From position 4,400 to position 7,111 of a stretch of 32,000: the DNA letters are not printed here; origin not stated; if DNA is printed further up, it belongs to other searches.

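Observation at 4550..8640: Stand-alone two-gene operon encoding a 549-aa coiled-coil protein and an 803-aa protein, neither recognisable as a known family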

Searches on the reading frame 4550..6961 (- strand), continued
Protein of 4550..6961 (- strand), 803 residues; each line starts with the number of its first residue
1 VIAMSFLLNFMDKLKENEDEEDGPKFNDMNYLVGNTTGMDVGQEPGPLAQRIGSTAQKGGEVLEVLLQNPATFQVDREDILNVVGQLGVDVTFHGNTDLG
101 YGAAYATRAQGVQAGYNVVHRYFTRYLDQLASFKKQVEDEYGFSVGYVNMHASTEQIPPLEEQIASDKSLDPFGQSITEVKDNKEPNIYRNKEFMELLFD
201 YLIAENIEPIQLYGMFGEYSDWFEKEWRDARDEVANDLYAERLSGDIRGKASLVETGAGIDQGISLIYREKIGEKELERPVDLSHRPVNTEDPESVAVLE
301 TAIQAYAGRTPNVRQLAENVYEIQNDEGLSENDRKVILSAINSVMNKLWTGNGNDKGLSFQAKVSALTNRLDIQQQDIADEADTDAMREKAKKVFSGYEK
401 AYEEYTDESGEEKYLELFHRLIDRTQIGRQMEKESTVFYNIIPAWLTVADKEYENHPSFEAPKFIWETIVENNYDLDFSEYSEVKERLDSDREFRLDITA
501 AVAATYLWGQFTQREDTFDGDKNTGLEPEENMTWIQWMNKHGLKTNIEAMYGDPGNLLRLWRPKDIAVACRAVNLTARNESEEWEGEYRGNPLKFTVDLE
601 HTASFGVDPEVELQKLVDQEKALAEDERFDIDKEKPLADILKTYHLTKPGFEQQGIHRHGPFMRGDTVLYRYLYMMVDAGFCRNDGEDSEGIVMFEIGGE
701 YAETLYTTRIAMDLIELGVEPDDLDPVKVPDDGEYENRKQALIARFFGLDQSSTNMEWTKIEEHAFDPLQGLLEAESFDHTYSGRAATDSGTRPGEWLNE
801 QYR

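Call 80: search_protein_families(library=ncbifam, proteins=[P0225, P0216, P0204, P0217, P0213, P0211, P0251, P0247, P0254, P0257], max_evalue=0.1)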
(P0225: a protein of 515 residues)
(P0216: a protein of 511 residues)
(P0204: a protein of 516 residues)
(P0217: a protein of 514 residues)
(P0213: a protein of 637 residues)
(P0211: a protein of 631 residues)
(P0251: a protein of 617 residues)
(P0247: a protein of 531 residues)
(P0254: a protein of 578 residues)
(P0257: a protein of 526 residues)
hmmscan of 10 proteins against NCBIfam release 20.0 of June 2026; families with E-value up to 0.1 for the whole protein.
P0225 (515 aa): 5 families
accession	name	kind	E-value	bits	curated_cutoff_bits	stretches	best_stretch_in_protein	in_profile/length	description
NF041277.1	coba_remo_CbiR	equivalog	4.1e-05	23.2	105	1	25-156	2-128/249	cobamide remodeling phosphodiesterase CbiR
NF009688.0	PRK13209.1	subfamily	0.0006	18.9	317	1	284-446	132-277/286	L-ribulose-5-phosphate 3-epimerase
TIGR03234.1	OH-pyruv-isom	equivalog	0.014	14.7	353.45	1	291-369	124-200/254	hydroxypyruvate isomerase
NF033576.1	mCpol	domain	0.04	14.6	40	1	275-344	22-87/118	mCpol domain-containing protein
NF002268.0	PRK01198.1-4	equivalog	0.062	12.5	381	0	171-248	90-164/346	V-type ATP synthase subunit C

P0216 (511 aa): 3 families
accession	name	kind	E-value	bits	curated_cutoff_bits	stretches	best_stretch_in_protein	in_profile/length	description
NF041277.1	coba_remo_CbiR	equivalog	0.0019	17.8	105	1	60-146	38-112/249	cobamide remodeling phosphodiesterase CbiR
TIGR03234.1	OH-pyruv-isom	equivalog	0.02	14.2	353.45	0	288-367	124-200/254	hydroxypyruvate isomerase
NF043033.1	OxoTetrIsom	equivalog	0.082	12.6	325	0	294-368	127-198/251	2-oxo-tetronate isomerase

P0204 (516 aa): 2 families
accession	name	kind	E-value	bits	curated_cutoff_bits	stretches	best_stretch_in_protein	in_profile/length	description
TIGR03234.1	OH-pyruv-isom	equivalog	0.00081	18.8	353.45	1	286-373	116-200/254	hydroxypyruvate isomerase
NF041277.1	coba_remo_CbiR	equivalog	0.0025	17.4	105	0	344-421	161-233/249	cobamide remodeling phosphodiesterase CbiR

P0217 (514 aa): 2 families
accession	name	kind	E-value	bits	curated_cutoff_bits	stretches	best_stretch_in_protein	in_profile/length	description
NF051856.1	PsicseEpim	equivalog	0.013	15.3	300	0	204-381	42-212/287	D-psicose 3-epimerase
NF011390.0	PRK14815.1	equivalog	0.015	14.6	281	1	282-339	80-137/183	NADH dehydrogenase subunit B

P0213 (637 aa): 0 families

P0211 (631 aa): 1 family
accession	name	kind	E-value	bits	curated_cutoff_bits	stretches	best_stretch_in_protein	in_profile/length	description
NF002197.0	PRK01060.1-2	equivalog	0.067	12.3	376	0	48-112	52-117/289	deoxyribonuclease IV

P0251 (617 aa): 12 families
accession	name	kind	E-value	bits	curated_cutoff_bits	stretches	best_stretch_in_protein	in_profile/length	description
NF041212.1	Uxx_star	subfamily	7e-08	32.6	66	1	7-65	4-63/70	Uxx-star family glutaredoxin-like (seleno)protein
TIGR02181.1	GRX_bact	equivalog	5.5e-07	29.7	90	1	14-78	12-76/80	glutaredoxin 3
TIGR02196.1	GlrX_YruB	hypoth_equivalog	1.7e-05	25.2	88.55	1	4-65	2-63/74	glutaredoxin-like protein, YruB-family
NF041211.1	gluta_UXX_star_2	equivalog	0.00039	20.3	100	1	12-67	10-65/71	UXX-star (seleno)protein family 2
NF007923.0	PRK10638.1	equivalog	0.00074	19.5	129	1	1-68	1-68/83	glutaredoxin 3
NF047338.1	gluta_UXX_star_3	exception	0.0019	18.2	97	1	16-62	14-60/70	UXX-star (seleno)protein family 3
TIGR02189.1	GlrX-like_plant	paralog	0.0028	17.6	93.8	1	13-71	20-80/99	glutaredoxin-like family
TIGR02194.1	GlrX_NrdH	subfamily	0.0061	16.8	85.75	1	4-63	1-60/72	glutaredoxin-like protein NrdH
NF041277.1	coba_remo_CbiR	equivalog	0.012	15.2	105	1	156-226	41-111/249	cobamide remodeling phosphodiesterase CbiR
TIGR02190.1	GlrX-dom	hypoth_equivalog_domain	0.025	14.5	99.3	1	16-69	23-74/79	glutaredoxin-family domain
NF045501.1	HUGP_GUXX-star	exception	0.031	13.8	325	1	16-63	180-227/236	HUGP/GUXX-star fusion selenoprotein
NF041114.2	gluta_UXX_star_1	equivalog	0.067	13.4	72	0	23-65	21-63/70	UXX-star selenoprotein family 1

P0247 (531 aa): 2 families
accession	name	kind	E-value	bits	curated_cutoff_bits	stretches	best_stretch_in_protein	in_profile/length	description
NF041277.1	coba_remo_CbiR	equivalog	1.5e-05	24.7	105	1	340-428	153-233/249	cobamide remodeling phosphodiesterase CbiR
TIGR03234.1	OH-pyruv-isom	equivalog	0.0005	19.5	353.45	1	306-422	129-234/254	hydroxypyruvate isomerase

P0254 (578 aa): 4 families
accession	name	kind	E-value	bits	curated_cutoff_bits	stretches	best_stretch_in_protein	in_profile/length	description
NF041277.1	coba_remo_CbiR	equivalog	5.2e-09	36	105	2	400-478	160-233/249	cobamide remodeling phosphodiesterase CbiR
TIGR03234.1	OH-pyruv-isom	equivalog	0.0055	16.1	353.45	1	357-471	130-233/254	hydroxypyruvate isomerase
NF051856.1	PsicseEpim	equivalog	0.019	14.8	300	0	29-121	9-103/287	D-psicose 3-epimerase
NF050009.1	TA_VapB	equivalog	0.026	15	60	0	30-50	8-28/65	type II toxin-antitoxin system VapB family antitoxin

P0257 (526 aa): 0 families

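Call 81: search_protein_families(library=padloc, proteins=[window:4550-6952:-, L004:6233-7990:+, L004:8001-9914:+, L004:9950-10783:+, L004:10784-11890:+, L007:4698-5984:+, L007:6001-7536:+, L007:7579-8904:+], max_evalue=0.01)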
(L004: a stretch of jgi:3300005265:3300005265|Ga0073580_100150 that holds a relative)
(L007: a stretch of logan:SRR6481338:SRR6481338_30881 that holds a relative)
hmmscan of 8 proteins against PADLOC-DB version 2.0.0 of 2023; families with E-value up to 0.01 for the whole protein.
window:4550-6952:- (800 aa): 1 family
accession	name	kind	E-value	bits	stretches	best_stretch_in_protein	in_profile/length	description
PDLC02488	BrxC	-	0.0025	13.8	1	297-393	908-1000/1240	BrxC-PglY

L004:6233-7990:+ (585 aa): 0 families

L004:8001-9914:+ (637 aa): 0 families

L004:9950-10783:+ (277 aa): 11 families
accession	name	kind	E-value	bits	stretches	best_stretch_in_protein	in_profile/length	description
PDLC04903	PDC-S09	-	1.8e-12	45.5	1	29-90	7-67/108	-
PDLC04906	PDC-S09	-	1.1e-07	30.1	1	26-78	4-54/98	-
PDLC04907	PDC-S09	-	2.7e-07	28.7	1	30-81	11-60/114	-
PDLC04904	PDC-S09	-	1.6e-06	26.2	1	38-81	17-56/104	-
PDLC00769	Cyclase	-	6.2e-06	23.8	1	16-87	11-87/261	oligonucleotide-cyclase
PDLC04902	PDC-S09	-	8.7e-06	24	1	48-79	21-52/97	-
PDLC04369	PDC-M05A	-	2.4e-05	22.1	1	37-100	92-149/201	-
PDLC04905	PDC-S09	-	4.2e-05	21.8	1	38-93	13-67/101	-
PDLC04368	PDC-M05A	-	0.00024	19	1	43-89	102-149/201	-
PDLC04778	PDC-M70A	-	0.00093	16.6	1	12-83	13-82/355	-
PDLC00823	Cyclase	-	0.0038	14.9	1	21-92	18-88/285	oligonucleotide-cyclase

L004:10784-11890:+ (368 aa): 10 families
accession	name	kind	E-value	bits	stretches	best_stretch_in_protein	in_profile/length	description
PDLC04903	PDC-S09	-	4.6e-15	53.8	1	10-119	4-107/108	-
PDLC04907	PDC-S09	-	1.5e-07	29.5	1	10-118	7-112/114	-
PDLC04906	PDC-S09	-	3.7e-07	28.4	1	9-65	3-57/98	-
PDLC00823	Cyclase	-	1e-05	23.3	1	5-74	17-86/285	oligonucleotide-cyclase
PDLC04904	PDC-S09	-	1.6e-05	23.1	1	10-65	5-57/104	-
PDLC04902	PDC-S09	-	2.2e-05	22.7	1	22-79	13-66/97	-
PDLC04778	PDC-M70A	-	0.00018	18.9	1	6-80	22-95/355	-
PDLC04368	PDC-M05A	-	0.00019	19.3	1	21-85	96-157/201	-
PDLC04369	PDC-M05A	-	0.00036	18.2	1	12-60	83-131/201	-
PDLC00769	Cyclase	-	0.0008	16.9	1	8-63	19-79/261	oligonucleotide-cyclase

L007:4698-5984:+ (428 aa): 0 families

L007:6001-7536:+ (511 aa): 0 families

L007:7579-8904:+ (441 aa): 9 families
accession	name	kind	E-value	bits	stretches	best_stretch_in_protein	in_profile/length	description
PDLC04903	PDC-S09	-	1.1e-11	43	1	21-109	5-90/108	-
PDLC04907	PDC-S09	-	2.7e-08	31.9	1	21-105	8-89/114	-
PDLC04906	PDC-S09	-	7.8e-08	30.6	1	24-80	8-62/98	-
PDLC04778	PDC-M70A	-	7.6e-07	26.8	1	7-91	11-96/355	-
PDLC04904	PDC-S09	-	4e-05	21.8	1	32-74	17-57/104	-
PDLC04368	PDC-M05A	-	4.3e-05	21.4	1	27-73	92-138/201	-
PDLC04902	PDC-S09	-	0.00013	20.2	1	35-75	16-55/97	-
PDLC04369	PDC-M05A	-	0.001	16.7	1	32-71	96-132/201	-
PDLC04372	PDC-M05A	-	0.0022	16.3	1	33-115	67-141/167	-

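Call 85: find_encoding_contigs(protein=P0185, flank=5000, max_places=1)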
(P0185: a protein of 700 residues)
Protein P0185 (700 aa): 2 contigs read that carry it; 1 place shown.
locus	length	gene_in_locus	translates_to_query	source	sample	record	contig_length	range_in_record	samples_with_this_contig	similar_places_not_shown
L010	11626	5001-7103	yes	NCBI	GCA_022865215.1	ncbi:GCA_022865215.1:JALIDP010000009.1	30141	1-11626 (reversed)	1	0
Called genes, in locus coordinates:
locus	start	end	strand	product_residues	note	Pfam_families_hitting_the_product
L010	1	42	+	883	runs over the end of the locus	PF00133:tRNA-synt_1, PF09334:tRNA-synt_1g, PF13603:tRNA-synt_1_2 (faint), PF09334:tRNA-synt_1g (weak), PF08264:Anticodon_1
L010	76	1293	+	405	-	PF03463:eRF1_1, PF18854:baeRF_family10, PF03464:eRF1_2, PF18859:acVLRF1, PF03465:eRF1_3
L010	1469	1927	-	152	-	PF01936:NYN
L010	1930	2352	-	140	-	-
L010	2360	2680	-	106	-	-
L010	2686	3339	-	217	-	-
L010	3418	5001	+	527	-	-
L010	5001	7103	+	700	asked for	-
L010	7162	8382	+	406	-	PF01909:NTP_transf_2, PF18765:Polbeta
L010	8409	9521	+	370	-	PF02005:TRM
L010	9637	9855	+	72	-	-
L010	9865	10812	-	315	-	PF08271:Zn_Ribbon_TF, PF00382:TFIIB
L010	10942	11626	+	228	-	PF09376:NurA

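Call 86: find_encoding_contigs(protein=P0186, flank=5000, max_places=1)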
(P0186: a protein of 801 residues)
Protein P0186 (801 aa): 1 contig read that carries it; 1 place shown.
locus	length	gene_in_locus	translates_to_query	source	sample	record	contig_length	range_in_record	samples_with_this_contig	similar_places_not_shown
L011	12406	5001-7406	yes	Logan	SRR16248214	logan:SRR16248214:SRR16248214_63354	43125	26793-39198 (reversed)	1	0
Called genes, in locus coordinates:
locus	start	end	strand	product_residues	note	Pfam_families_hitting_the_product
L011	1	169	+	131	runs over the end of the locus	-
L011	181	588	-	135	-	-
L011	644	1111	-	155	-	PF01936:NYN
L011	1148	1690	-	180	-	-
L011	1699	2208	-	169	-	-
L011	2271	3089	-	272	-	-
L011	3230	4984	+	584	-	-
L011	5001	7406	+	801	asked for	-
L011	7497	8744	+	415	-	PF01909:NTP_transf_2, PF18765:Polbeta (weak)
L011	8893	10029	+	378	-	PF02005:TRM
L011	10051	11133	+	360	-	PF09376:NurA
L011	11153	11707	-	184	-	-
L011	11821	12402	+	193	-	PF01949:Endo_dU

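Call 87: find_encoding_contigs(protein=P0251, flank=5000, max_places=1)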
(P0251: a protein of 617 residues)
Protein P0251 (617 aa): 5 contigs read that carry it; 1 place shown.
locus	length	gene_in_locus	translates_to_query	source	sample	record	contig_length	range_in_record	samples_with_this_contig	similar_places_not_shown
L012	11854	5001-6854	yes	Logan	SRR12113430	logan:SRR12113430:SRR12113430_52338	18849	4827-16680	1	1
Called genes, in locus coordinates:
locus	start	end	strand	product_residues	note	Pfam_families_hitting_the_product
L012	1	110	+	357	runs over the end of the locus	PF00579:tRNA-synt_1b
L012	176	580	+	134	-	-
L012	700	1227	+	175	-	-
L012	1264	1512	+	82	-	-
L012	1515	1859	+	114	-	-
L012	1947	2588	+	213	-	-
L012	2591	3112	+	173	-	-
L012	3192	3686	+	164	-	-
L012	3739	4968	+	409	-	-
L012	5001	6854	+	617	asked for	PF00462:Glutaredoxin, PF01261:AP_endonuc_2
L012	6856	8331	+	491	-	PF01909:NTP_transf_2, PF18765:Polbeta (weak)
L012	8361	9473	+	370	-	PF02005:TRM, PF05175:MTS (weak)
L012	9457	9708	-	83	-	-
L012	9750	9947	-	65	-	-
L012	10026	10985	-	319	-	PF08271:Zn_Ribbon_TF, PF00382:TFIIB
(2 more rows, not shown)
